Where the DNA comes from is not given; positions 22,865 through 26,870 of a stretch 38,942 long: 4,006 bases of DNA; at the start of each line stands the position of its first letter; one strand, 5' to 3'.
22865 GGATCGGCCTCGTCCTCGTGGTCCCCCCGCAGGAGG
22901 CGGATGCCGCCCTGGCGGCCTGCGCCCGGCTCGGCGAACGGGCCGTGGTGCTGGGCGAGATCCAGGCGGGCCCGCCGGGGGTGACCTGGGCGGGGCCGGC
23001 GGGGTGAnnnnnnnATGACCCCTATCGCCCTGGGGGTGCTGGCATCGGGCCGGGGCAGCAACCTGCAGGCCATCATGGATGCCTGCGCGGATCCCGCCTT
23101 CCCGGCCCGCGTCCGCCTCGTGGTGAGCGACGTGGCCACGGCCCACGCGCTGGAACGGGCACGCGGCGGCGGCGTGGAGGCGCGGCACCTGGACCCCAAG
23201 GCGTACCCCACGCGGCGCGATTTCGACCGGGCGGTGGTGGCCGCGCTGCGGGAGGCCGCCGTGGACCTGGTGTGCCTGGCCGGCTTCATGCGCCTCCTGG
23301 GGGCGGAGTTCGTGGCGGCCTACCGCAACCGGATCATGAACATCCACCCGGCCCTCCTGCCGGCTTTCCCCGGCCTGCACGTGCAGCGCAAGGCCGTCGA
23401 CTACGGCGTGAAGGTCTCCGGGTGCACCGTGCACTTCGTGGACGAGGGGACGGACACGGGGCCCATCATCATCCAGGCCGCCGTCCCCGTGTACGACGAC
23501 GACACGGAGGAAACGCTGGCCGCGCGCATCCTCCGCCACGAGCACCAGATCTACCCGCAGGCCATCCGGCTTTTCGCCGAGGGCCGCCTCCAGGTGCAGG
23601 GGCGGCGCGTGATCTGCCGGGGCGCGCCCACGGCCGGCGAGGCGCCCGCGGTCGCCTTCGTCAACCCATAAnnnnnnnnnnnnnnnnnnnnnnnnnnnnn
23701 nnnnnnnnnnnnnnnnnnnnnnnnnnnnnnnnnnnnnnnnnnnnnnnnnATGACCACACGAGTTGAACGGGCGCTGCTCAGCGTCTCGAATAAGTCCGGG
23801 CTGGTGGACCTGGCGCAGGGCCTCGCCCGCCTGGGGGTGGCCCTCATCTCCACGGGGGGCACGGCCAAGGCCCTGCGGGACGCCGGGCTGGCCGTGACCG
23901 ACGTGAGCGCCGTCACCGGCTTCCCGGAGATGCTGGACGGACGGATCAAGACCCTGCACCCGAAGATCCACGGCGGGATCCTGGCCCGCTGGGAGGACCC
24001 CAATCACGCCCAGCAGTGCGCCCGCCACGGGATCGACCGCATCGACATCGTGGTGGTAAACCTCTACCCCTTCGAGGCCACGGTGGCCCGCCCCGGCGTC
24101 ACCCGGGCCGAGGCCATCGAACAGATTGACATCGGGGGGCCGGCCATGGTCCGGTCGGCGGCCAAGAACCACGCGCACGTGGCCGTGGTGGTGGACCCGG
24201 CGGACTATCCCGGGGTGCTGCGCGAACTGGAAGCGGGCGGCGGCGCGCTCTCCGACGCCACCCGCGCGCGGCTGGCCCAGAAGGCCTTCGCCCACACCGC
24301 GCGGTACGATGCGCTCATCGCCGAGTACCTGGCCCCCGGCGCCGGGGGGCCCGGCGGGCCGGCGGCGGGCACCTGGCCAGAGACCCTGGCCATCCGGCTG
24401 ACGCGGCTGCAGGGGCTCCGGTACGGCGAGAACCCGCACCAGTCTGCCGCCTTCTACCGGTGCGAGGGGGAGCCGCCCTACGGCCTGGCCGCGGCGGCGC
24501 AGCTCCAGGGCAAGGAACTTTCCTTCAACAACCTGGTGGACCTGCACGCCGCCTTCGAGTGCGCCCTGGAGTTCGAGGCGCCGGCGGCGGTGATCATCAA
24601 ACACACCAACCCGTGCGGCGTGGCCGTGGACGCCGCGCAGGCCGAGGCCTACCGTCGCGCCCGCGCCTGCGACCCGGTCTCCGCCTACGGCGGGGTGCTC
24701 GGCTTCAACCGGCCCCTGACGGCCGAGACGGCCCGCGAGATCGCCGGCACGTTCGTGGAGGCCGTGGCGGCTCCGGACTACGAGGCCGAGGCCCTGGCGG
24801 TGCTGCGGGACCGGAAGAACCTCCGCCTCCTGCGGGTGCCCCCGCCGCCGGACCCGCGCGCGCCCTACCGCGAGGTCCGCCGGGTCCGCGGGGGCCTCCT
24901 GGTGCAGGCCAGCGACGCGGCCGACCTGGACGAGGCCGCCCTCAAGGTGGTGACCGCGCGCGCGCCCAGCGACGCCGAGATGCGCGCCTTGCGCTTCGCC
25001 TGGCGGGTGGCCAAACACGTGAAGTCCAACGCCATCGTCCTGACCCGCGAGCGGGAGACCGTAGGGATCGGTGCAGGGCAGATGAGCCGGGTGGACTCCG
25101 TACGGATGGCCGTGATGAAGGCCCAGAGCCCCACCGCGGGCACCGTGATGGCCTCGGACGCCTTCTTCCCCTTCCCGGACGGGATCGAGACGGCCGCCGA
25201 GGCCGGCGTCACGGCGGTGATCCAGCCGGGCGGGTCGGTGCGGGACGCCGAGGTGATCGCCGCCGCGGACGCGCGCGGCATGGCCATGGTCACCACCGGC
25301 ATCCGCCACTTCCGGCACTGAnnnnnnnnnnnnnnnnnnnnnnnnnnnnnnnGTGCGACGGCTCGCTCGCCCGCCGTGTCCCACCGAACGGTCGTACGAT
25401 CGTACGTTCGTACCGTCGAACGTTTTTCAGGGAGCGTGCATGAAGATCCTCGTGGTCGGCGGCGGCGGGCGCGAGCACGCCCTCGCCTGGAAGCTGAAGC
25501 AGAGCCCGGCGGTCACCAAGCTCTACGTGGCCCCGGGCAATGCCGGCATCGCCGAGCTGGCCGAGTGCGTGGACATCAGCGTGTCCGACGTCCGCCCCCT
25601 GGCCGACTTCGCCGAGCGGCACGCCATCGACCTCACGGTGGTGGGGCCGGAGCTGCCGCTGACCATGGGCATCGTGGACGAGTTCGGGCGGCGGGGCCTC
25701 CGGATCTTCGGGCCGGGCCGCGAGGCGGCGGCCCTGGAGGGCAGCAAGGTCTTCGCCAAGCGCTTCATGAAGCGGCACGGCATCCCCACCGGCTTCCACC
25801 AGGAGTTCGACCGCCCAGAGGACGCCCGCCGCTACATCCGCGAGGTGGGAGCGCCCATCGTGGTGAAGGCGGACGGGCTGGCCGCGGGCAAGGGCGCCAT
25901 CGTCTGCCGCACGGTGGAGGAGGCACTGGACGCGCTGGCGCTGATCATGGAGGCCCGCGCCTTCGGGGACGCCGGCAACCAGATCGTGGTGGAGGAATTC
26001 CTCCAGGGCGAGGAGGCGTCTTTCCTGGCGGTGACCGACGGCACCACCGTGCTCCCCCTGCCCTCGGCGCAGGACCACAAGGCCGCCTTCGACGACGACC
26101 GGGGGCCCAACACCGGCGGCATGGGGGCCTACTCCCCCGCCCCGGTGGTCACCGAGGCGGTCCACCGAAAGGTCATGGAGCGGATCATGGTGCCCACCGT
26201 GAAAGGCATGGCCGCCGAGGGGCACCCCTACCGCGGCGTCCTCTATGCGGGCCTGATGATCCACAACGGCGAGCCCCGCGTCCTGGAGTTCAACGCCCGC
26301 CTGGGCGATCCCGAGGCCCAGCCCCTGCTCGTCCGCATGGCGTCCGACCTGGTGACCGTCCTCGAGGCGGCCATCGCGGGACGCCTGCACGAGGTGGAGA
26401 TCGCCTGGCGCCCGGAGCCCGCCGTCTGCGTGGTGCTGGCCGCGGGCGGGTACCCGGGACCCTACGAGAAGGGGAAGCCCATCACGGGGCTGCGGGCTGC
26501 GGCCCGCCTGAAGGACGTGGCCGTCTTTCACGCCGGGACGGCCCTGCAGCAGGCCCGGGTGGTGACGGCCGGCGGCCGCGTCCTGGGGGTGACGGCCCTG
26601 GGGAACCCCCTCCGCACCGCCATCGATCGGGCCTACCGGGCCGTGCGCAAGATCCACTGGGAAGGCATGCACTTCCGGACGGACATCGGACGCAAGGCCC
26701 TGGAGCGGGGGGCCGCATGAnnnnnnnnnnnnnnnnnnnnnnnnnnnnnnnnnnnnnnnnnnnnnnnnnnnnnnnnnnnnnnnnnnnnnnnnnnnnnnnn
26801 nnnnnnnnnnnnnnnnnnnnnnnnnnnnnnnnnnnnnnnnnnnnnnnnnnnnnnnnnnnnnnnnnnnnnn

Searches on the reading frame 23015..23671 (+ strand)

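Call 32: search_protein_families(library=pfam, proteins=[window:23015-23671:+], max_evalue=0.001)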
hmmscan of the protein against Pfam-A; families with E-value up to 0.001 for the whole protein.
window:23015-23671:+ (218 aa): 1 family
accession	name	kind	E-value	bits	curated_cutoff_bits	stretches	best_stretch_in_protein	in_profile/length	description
PF00551.24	Formyl_trans_N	-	1.2e-55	188.5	26.1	1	8-184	5-181/181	Formyl transferase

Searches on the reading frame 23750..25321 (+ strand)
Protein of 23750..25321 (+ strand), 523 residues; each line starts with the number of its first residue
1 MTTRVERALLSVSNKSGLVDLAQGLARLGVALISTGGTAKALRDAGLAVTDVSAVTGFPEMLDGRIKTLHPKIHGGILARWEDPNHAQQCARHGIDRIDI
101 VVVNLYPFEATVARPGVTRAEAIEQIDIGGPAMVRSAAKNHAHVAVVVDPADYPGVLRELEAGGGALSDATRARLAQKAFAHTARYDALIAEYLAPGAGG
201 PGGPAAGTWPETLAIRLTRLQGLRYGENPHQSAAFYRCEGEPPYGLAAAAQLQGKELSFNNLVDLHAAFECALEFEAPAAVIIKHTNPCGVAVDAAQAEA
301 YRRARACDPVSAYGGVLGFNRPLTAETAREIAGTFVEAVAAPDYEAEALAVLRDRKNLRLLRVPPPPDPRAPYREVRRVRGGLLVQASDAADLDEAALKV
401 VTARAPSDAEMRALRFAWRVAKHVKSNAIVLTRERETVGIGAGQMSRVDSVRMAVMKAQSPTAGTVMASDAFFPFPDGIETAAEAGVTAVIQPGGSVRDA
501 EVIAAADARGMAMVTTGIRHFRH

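Call 32: search_protein_families(library=pfam, proteins=[window:23750-25321:+], max_evalue=0.001)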
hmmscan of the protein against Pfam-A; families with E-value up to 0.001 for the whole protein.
window:23750-25321:+ (523 aa): 2 families
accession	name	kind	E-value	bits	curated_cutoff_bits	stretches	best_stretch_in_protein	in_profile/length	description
PF01808.24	AICARFT_IMPCHas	-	4.2e-122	407.9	25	1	137-457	1-311/311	AICARFT/IMPCHase bienzyme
PF02142.27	MGS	-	9.7e-24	83.8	24.1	1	17-131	1-93/94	MGS-like domain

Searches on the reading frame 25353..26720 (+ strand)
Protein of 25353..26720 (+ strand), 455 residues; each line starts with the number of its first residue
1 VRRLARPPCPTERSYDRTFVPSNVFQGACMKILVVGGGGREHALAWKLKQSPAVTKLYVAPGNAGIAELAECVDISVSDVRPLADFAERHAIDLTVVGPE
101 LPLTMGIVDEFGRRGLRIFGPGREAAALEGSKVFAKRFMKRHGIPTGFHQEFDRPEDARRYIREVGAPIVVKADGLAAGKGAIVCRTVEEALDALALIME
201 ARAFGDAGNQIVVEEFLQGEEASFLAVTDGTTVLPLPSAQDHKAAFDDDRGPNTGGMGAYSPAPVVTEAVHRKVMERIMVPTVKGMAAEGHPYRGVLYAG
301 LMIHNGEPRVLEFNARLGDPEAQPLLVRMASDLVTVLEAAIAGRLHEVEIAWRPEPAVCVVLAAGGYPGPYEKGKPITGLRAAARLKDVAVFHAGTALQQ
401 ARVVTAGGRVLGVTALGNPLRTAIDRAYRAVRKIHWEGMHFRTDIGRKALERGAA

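Call 32: search_protein_families(library=pfam, proteins=[window:25353-26720:+], max_evalue=0.001)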
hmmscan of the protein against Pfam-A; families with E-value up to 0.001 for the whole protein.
window:25353-26720:+ (455 aa): 6 families
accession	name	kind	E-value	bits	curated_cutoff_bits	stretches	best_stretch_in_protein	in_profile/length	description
PF01071.24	GARS_A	-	1.3e-78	263.7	27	1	130-322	1-194/194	Phosphoribosylglycinamide synthetase, ATP-grasp (A) domain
PF02844.21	GARS_N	-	2e-39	134.8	29.5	1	30-129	1-100/100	Phosphoribosylglycinamide synthetase, N domain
PF02843.22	GARS_C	-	1.6e-34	118.5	34.8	1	357-448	1-92/92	Phosphoribosylglycinamide synthetase, C domain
PF02786.22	CPSase_L_D2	-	3.4e-06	27.2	19.8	1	133-220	3-92/211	Carbamoyl-phosphate synthase L chain, ATP binding domain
PF02222.28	ATP-grasp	-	1e-05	25.7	27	1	138-227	2-87/179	ATP-grasp domain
PF02655.19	ATP-grasp_3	-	0.00025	21.6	23.2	1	158-317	23-157/160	ATP-grasp domain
